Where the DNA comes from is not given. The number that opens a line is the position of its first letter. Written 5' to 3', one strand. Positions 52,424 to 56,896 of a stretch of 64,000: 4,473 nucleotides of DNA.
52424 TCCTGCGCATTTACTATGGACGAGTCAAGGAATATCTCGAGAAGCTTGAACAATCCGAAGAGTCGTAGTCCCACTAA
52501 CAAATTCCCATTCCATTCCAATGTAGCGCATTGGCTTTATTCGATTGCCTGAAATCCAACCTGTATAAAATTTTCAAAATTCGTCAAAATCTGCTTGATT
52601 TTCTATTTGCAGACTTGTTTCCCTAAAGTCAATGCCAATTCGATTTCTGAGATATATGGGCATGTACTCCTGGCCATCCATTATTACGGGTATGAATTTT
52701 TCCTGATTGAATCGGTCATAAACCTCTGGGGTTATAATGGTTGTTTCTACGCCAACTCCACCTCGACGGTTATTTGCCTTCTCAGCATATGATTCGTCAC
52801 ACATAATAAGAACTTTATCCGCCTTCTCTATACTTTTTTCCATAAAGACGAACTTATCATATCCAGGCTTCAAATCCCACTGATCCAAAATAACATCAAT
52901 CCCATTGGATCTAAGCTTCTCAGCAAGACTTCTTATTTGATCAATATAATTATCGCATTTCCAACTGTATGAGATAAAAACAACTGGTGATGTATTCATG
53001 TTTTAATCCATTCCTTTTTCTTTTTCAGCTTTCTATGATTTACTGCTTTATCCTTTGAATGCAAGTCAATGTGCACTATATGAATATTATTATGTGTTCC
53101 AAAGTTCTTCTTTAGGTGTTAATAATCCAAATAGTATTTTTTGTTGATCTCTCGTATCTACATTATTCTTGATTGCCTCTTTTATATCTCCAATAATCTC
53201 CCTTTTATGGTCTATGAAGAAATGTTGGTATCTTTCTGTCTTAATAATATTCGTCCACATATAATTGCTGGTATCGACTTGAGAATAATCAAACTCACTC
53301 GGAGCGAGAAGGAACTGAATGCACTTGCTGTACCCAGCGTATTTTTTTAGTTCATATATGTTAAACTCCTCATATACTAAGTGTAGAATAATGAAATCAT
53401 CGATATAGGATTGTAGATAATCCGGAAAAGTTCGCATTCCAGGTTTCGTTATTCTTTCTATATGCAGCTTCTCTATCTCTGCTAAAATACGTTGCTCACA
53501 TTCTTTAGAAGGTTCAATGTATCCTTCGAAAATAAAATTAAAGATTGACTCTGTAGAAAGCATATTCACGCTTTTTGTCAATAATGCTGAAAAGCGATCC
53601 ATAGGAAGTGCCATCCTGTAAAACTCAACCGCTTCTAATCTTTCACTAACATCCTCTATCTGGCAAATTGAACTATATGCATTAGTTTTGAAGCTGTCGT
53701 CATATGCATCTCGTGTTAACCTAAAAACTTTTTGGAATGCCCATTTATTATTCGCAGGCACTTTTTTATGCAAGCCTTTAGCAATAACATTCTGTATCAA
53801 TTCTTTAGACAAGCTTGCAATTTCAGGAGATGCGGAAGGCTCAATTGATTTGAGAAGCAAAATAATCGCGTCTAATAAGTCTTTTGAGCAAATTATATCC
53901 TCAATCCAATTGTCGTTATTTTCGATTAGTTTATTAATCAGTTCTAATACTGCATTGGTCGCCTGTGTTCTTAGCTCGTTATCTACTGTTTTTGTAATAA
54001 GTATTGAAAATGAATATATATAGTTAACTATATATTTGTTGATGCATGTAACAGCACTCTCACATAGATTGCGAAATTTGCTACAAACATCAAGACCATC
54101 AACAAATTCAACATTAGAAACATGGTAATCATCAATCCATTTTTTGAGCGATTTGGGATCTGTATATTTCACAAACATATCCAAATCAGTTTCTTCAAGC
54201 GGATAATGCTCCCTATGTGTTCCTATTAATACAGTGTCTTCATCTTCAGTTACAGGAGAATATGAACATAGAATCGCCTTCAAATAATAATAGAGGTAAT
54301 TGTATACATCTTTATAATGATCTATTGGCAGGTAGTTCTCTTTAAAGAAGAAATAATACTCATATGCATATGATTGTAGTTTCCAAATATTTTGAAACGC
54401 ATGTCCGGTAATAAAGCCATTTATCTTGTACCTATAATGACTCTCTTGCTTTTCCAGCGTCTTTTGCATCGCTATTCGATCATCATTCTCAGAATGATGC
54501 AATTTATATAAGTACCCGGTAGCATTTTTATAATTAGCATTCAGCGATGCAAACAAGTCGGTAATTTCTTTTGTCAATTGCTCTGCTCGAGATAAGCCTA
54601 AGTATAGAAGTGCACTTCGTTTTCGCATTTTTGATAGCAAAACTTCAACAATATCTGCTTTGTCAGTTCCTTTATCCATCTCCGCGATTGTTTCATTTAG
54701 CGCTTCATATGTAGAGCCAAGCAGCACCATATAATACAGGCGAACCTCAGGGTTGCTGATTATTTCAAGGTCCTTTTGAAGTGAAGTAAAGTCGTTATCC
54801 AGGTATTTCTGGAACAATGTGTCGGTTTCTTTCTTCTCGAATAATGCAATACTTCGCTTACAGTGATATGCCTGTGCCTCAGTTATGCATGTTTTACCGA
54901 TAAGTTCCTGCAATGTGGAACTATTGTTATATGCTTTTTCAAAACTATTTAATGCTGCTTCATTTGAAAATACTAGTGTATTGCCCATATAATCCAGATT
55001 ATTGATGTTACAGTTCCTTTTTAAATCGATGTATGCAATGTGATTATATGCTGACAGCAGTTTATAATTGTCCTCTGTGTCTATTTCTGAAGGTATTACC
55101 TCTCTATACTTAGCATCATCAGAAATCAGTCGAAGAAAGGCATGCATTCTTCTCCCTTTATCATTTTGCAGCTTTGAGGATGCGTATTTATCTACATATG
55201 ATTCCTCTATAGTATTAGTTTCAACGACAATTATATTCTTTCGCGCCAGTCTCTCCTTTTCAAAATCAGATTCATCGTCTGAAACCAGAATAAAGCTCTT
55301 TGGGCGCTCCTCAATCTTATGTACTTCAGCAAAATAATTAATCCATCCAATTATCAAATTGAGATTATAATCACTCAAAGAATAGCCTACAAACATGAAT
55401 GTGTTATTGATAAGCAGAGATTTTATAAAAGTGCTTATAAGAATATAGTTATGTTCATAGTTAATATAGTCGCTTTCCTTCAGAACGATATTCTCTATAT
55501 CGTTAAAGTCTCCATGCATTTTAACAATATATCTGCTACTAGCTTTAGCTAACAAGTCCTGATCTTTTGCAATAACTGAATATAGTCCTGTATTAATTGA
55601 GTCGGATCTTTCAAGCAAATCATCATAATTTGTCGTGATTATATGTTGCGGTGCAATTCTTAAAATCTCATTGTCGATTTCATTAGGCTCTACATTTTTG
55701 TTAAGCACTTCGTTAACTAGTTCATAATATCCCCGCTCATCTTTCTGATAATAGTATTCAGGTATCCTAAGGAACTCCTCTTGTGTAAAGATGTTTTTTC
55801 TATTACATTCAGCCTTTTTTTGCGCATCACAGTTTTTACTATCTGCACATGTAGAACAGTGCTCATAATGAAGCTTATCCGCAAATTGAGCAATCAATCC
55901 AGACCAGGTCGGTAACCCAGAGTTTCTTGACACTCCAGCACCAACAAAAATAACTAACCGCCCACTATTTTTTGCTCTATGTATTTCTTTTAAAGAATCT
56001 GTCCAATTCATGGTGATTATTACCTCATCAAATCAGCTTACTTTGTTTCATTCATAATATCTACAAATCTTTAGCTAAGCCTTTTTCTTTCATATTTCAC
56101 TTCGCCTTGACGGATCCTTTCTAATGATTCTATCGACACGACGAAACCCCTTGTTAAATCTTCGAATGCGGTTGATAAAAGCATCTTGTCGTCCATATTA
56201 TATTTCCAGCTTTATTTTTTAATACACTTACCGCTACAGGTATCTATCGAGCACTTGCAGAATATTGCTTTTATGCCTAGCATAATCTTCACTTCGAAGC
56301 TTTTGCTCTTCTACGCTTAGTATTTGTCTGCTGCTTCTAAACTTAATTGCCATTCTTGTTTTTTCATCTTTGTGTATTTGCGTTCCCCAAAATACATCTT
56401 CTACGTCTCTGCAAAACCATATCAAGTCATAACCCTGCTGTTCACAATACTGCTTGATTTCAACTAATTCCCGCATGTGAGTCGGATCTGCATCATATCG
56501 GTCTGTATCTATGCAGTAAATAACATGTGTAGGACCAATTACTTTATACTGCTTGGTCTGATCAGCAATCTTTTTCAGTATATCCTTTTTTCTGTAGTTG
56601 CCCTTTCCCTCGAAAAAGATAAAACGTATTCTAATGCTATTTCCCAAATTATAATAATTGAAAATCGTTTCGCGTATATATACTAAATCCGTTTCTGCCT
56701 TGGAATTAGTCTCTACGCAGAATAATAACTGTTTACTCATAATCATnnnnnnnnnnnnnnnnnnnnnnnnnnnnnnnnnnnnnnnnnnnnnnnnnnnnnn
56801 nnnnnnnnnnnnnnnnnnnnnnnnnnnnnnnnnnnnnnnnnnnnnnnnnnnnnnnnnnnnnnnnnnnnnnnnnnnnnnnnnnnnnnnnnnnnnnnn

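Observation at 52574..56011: Stand-alone TIR/SEFIR protein directly downstream of a DSR2-like SIR2 protein: a Thoeris-like gene pair without a SLOG sensor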

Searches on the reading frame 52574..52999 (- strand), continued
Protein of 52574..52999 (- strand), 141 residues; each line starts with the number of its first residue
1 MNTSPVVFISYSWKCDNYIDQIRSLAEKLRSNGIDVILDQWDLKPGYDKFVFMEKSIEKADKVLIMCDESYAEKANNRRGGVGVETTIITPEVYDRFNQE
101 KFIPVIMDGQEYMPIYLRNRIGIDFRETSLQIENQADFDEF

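Call 64: predict_structure(alignment_id=A2)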
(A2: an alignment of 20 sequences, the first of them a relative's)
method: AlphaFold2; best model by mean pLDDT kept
length: 229 residues; sequences in the alignment: 20
mean_pLDDT: 84.7   pTM: 0.62
mean pLDDT of the five models: 84.7, 84.3, 83.9, 80.7, 80.4
residues with pLDDT >= 90: 99; 70-90: 101; 50-70: 17; < 50: 12
segments of 3 or more residues with pLDDT < 50: 162-167, 227-229
pLDDT, mean of each block of 10 residues (from residue 1): 86 90 97 94 86 93 95 80 67 90 91 89 93 96 80 72 49 86 88 89 87 81 68
secondary structure, 60 per line:
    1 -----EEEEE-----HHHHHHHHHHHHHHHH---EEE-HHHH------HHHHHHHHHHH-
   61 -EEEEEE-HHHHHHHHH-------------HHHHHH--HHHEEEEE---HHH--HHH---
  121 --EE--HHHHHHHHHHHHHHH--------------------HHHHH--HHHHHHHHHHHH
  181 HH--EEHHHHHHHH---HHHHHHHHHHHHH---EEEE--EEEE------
elements in order: E6-10 H16-31 E35-37 H39-42 H49-59 E62-67 H69-77 H91-96 E102-106 H127-141 H162-166 H169-182 H187-194 H198-210 E214-217 E220-223

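Call 70: fold_search(model_id=the predicted structure, library=pdb)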
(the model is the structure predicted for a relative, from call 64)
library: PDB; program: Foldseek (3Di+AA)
matches with E <= 10: 1890; with E <= 0.001: 73
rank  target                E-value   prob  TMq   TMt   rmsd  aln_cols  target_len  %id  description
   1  5y8e                  1.6e-15  1.00  0.57  0.82   3.8       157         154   44  Crystal Structure of a prokaryotic SEFIR domain (released 2018-04-04)
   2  5y8f_A                2.4e-13  1.00  0.56  0.88   2.1       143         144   47  Crystal Structure of a prokaryotic SEFIR domain (released 2018-04-04)
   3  8isy_B                7.4e-07  1.00  0.48  0.26   5.4       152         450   25  Cryo-EM structure of free-state Crt-SPARTA (released 2023-10-18)
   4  8qlp_E                1.0e-06  1.00  0.49  0.28   6.4       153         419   24  CryoEM structure of the RNA/DNA bound SPARTA (BabAgo/TIR-APAZ) tetrameric complex (released 2024-01-31)
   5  8qlp_M                2.8e-06  1.00  0.49  0.28   6.4       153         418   24  CryoEM structure of the RNA/DNA bound SPARTA (BabAgo/TIR-APAZ) tetrameric complex (released 2024-01-31)
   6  8yym_A                5.4e-06  1.00  0.46  0.73   3.4       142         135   13  Cryo-EM structure of cylindrical fiber of MyD88 TIR (released 2025-03-26)
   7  8qlo_A                8.4e-06  1.00  0.46  0.26   6.6       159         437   24  CryoEM structure of the apo SPARTA (BabAgo/TIR-APAZ) complex (released 2024-01-31)
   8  3h16_D                9.5e-06  1.00  0.40  0.65   4.5       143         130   16  Crystal structure of a bacteria TIR domain, PdTIR from Paracoccus denitrificans (released 2009-06-16)
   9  8i87_G                1.1e-05  1.00  0.47  0.28   3.7       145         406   26  Cryo-EM structure of TIR-APAZ/Ago-gRNA-DNA complex (released 2023-07-19)
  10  3h16_B                1.2e-05  1.00  0.40  0.62   4.6       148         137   16  Crystal structure of a bacteria TIR domain, PdTIR from Paracoccus denitrificans (released 2009-06-16)
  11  7uxr_A                1.2e-05  1.00  0.34  0.53   7.5       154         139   17  Crystal structure of the BtTir TIR domain (released 2022-09-07)
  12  8ifl_A                1.5e-05  1.00  0.48  0.28   5.2       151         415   26  Cryo-EM structure of tetrameric SPARTA gRNA-ssDNA target complex in state 1 (released 2024-01-17)
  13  4w8h_A                1.8e-05  1.00  0.45  0.76   3.1       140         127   18  Crystal structure of the TIR domain of the Toll-related Receptor TRR-2 from the lower metazoan Hydra magnipapillata (c (released 2015-09-09)
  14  7nt7_MODEL_1_A        2.1e-05  1.00  0.40  0.53   5.6       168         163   14  Solution structure of toll like receptor 1 (TLR1) TIR domain (released 2021-08-25)
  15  8i87_C                2.5e-05  1.00  0.47  0.28   4.9       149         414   24  Cryo-EM structure of TIR-APAZ/Ago-gRNA-DNA complex (released 2023-07-19)
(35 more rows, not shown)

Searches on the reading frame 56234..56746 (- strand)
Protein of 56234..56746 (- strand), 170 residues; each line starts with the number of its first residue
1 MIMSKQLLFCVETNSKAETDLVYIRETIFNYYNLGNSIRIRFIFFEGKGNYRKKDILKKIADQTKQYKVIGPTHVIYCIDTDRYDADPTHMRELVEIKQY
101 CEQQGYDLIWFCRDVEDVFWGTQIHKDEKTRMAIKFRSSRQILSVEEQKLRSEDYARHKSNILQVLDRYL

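Call 3: search_protein_families(library=pfam, proteins=[window:56234-56746:-], max_evalue=0.01)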
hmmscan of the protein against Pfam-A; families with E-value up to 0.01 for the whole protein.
window:56234-56746:- (170 aa): 1 family
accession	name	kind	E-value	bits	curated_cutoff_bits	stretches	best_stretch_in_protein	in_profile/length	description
PF24591.1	Phage_YunG-like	-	0.0053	17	27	1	40-105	15-79/99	Phage YunG-like protein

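Call 4: search_protein_families(library=padloc, proteins=[window:56234-56746:-], max_evalue=0.01)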
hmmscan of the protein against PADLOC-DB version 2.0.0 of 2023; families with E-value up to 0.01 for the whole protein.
window:56234-56746:- (170 aa): 0 families

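Call 53: search_protein_families(library=ncbifam, proteins=[window:56234-56746:-], max_evalue=0.05)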
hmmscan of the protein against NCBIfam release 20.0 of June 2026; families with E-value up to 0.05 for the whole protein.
window:56234-56746:- (170 aa): 0 families

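Call 54: search_protein_families(library=padloc, proteins=[window:56234-56746:-], max_evalue=1)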
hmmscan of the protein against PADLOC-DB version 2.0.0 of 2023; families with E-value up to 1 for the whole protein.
window:56234-56746:- (170 aa): 0 families
